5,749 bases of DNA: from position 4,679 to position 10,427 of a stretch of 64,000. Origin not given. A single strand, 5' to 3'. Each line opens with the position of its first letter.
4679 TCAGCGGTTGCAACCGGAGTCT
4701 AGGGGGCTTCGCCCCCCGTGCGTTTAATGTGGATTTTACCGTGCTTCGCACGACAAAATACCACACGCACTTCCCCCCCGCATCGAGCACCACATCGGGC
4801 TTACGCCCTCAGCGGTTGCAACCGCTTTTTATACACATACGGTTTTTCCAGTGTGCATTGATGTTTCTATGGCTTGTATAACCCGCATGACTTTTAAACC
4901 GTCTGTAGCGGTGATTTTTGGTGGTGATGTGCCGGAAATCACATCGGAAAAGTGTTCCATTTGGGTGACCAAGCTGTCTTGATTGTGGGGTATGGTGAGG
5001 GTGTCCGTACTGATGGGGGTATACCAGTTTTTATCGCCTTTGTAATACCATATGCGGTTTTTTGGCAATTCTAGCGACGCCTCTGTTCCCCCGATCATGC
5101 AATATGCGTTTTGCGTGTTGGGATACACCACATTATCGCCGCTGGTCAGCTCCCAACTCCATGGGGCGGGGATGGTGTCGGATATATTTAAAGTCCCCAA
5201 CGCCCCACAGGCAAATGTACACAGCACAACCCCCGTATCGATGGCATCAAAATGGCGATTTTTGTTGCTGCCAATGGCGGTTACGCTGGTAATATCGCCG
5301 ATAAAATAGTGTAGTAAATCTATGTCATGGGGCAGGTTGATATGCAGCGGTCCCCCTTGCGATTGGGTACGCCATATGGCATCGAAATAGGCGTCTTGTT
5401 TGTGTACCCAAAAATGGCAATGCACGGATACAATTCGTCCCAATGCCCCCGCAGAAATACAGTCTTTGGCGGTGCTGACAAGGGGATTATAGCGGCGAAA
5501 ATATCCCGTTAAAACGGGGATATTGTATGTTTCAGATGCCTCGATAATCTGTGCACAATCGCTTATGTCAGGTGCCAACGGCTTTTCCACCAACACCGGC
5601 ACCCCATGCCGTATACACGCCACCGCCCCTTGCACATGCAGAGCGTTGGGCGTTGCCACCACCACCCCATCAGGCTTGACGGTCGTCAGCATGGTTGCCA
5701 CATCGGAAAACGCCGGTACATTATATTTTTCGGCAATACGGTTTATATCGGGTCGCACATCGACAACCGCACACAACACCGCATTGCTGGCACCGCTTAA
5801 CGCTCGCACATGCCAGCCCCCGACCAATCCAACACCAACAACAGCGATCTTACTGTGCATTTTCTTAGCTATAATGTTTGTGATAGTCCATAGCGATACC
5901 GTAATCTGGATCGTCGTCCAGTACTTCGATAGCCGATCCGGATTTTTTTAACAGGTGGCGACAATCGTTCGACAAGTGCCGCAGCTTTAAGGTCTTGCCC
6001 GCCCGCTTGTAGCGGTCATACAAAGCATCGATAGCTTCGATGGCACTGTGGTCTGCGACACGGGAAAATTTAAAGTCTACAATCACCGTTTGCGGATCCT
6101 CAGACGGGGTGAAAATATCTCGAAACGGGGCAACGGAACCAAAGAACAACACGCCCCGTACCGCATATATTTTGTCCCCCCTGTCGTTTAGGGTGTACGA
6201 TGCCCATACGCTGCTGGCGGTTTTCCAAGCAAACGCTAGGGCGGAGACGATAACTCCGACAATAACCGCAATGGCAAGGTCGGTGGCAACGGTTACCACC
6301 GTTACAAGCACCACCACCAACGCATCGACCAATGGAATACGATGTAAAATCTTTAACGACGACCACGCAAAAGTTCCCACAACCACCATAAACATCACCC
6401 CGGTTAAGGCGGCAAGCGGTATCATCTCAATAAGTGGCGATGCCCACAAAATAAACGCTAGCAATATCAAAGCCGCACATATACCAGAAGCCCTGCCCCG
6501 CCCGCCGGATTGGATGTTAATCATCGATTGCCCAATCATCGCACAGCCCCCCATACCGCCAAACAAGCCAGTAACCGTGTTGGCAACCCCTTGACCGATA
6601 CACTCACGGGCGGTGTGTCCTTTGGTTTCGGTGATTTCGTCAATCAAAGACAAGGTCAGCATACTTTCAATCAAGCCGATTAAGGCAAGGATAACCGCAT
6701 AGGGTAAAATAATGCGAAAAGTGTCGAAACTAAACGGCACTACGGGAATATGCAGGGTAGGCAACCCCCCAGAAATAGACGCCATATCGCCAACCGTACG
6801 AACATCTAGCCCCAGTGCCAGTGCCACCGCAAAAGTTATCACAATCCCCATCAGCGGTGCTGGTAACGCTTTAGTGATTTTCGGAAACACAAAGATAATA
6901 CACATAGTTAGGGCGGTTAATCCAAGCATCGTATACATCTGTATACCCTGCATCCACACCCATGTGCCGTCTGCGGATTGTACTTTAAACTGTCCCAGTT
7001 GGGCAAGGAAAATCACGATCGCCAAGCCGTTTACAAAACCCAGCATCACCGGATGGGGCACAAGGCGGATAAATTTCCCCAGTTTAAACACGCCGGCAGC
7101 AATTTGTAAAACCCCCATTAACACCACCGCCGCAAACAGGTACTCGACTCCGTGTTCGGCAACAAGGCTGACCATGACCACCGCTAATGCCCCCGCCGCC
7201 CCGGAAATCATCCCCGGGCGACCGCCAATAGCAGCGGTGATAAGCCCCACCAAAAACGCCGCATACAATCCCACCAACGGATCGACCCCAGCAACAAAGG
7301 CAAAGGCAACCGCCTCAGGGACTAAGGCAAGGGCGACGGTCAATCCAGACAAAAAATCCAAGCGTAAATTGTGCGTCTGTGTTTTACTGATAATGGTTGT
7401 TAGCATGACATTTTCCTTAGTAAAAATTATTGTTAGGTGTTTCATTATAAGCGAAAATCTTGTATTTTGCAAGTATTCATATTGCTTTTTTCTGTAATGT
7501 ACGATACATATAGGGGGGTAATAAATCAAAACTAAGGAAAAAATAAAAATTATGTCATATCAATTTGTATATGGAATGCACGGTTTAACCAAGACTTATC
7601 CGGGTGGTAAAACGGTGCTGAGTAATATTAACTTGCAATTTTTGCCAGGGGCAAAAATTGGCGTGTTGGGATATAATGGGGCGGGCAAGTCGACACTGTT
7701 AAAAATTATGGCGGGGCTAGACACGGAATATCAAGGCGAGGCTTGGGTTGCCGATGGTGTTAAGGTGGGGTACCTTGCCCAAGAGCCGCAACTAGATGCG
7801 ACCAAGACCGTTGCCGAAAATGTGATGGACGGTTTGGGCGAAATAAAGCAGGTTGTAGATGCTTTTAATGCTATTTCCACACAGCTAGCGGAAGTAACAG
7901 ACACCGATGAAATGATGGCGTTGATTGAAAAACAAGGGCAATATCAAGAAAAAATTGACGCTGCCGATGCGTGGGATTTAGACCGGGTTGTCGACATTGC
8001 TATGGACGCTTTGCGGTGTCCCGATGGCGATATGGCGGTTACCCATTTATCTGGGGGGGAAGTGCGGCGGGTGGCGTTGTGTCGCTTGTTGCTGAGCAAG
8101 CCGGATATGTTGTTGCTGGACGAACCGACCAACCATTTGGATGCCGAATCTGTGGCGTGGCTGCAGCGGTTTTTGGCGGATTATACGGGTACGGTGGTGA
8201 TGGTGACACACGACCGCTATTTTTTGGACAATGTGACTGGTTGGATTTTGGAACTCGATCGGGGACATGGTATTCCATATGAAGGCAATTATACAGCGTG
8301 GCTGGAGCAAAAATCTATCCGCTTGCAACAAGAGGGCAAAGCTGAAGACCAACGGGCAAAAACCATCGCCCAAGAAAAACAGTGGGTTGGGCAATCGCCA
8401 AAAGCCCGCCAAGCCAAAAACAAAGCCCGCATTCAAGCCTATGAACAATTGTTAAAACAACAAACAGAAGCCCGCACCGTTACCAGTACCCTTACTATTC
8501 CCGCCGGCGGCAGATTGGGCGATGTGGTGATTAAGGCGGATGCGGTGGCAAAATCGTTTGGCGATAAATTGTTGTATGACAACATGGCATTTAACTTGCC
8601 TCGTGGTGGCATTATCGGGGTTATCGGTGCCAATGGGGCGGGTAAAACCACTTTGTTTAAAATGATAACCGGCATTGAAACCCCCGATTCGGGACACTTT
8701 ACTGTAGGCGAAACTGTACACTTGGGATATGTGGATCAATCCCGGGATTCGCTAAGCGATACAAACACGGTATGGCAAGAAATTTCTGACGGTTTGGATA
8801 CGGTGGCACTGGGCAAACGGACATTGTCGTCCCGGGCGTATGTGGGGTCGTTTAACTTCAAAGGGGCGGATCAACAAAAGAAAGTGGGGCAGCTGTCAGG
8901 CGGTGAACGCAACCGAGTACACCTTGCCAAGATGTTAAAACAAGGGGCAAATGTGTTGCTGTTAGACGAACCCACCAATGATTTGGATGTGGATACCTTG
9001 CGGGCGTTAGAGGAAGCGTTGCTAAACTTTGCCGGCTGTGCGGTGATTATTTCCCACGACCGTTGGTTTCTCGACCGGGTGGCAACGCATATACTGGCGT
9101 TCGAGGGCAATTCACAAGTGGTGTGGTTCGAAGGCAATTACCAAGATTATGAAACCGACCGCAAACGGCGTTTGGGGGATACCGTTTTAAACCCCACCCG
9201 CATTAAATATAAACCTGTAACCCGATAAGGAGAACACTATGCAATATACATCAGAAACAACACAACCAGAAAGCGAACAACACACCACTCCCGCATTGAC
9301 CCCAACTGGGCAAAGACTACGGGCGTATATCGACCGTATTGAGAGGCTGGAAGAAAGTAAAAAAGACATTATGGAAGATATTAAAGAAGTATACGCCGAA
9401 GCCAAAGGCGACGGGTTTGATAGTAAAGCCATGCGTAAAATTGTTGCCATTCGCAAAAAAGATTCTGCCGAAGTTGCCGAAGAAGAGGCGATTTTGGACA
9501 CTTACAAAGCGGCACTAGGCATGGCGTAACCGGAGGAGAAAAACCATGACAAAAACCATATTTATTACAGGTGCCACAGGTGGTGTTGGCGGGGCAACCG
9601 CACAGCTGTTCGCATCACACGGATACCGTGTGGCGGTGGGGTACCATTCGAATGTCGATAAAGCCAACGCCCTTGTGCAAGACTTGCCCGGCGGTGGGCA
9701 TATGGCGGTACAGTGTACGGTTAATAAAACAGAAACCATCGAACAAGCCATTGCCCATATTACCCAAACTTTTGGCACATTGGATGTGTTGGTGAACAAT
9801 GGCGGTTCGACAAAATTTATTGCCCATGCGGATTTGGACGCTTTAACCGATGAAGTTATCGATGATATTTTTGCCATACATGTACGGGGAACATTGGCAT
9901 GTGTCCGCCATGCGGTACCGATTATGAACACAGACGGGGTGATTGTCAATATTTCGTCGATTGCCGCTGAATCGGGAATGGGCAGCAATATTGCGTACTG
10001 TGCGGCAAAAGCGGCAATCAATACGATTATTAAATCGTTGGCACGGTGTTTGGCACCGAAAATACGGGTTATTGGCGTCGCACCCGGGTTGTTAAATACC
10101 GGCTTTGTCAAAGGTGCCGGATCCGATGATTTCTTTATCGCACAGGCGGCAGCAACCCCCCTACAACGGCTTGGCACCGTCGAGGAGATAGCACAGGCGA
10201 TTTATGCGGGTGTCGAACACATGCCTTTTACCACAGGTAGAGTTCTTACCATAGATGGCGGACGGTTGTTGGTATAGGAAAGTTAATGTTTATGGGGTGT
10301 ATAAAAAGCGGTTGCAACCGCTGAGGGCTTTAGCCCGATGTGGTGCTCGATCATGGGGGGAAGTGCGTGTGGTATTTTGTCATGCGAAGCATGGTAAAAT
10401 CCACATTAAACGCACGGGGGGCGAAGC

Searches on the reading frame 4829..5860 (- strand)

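Call 66: search_protein_families(library=pfam, proteins=[window:4829-5860:-], max_evalue=0.001)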
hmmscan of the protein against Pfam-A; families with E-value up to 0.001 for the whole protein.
window:4829-5860:- (343 aa): 4 families
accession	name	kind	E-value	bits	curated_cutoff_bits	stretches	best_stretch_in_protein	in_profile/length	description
PF02894.22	GFO_IDH_MocA_C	-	3.5e-22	79.7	22.9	1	132-343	1-218/218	Oxidoreductase family, C-terminal alpha/beta domain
PF01408.29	GFO_IDH_MocA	-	1.2e-21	78.1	24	1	4-116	2-116/120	Oxidoreductase family, NAD-binding Rossmann fold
PF22725.1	GFO_IDH_MocA_C3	-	9.1e-21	74.6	27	1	129-234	2-110/124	GFO/IDH/MocA C-terminal domain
PF22685.1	Gal80p_C-like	-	8.3e-05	23.2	29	1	126-209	1-90/152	Gal80p, C-terminal domain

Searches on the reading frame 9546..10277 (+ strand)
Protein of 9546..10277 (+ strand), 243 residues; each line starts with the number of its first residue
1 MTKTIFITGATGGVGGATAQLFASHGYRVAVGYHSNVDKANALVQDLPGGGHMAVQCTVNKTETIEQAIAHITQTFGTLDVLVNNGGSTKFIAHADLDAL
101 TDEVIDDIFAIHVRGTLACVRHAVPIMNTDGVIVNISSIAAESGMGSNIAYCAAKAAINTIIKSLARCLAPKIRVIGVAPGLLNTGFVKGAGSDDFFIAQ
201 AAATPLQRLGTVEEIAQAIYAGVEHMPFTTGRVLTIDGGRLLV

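Call 66: search_protein_families(library=pfam, proteins=[window:9546-10277:+], max_evalue=0.001)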
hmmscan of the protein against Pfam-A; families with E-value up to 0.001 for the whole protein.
window:9546-10277:+ (243 aa): 5 families
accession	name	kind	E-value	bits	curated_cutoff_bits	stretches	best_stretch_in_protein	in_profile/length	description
PF13561.12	adh_short_C2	-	6.8e-48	163.7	27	1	9-239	1-234/236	Enoyl-(Acyl carrier protein) reductase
PF00106.31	adh_short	-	1.4e-41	142.6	26.6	1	3-191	1-190/195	short chain dehydrogenase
PF08659.16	KR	-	3.2e-11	43.9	22.6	1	4-166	2-164/180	KR domain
PF05368.20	NmrA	-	0.00022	21.4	27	1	1-76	1-74/298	NmrA-like family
PF01370.27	Epimerase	-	0.00053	19.9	20.9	1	5-71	1-62/240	NAD dependent epimerase/dehydratase family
